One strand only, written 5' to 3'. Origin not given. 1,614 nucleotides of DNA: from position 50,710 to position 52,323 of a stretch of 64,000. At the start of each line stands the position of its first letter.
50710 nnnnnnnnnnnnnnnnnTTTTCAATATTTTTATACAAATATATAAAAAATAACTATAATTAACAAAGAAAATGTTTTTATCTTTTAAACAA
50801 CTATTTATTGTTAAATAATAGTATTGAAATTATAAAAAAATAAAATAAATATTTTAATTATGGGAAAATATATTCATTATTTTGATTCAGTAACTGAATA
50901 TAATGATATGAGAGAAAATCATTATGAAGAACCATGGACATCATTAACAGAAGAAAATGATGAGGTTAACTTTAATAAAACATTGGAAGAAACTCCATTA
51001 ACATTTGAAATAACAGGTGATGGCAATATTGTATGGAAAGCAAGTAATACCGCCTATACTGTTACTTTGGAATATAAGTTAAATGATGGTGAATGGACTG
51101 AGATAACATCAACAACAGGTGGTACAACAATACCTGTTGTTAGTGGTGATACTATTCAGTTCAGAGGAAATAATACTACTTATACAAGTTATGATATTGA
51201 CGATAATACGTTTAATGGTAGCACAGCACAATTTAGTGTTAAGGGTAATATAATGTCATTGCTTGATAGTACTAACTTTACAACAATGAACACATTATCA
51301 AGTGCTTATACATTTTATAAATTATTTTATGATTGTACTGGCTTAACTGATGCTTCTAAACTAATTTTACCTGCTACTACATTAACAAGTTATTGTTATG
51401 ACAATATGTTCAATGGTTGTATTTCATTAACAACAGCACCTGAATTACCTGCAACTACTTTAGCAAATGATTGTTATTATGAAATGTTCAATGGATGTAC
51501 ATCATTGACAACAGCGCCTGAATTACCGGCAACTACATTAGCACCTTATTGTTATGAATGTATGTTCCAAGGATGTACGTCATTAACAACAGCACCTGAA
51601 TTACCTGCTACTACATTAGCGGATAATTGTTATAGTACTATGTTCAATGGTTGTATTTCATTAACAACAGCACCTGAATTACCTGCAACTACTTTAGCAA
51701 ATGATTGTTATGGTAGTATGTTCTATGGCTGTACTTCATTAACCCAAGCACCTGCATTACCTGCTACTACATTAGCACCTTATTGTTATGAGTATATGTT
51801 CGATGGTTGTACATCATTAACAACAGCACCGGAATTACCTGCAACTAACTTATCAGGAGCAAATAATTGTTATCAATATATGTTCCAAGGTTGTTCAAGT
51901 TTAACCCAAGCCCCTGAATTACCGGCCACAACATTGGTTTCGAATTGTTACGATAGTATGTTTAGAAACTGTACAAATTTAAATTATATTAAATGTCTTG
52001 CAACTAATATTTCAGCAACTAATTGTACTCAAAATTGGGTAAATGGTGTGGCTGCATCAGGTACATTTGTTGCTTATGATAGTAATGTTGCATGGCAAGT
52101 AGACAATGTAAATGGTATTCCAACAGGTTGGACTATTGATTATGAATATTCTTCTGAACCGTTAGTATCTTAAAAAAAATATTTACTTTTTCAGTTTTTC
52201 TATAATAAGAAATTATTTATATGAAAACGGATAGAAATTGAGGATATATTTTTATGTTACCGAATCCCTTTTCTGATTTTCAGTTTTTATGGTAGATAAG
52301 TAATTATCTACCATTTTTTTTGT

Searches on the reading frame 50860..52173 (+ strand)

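Call 10: search_protein_families(library=phrogs, proteins=[window:50860-52173:+], max_evalue=0.00001)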
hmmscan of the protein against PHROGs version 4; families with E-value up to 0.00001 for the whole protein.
window:50860-52173:+ (437 aa): 1 family
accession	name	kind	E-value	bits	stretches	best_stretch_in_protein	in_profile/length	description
phrog_9915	-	unknown function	4.2e-14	51.8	2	234-376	1199-1343/1813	-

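Call 38: search_protein_families(library=pfam, proteins=[window:50860-52173:+], max_evalue=0.001)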
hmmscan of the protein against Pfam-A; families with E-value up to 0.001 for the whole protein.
window:50860-52173:+ (437 aa): 1 family
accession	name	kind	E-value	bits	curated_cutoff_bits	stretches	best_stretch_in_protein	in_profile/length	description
PF13306.12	LRR_5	-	1.8e-08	34.8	27.7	2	287-380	29-109/127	BspA type Leucine rich repeat region (6 copies)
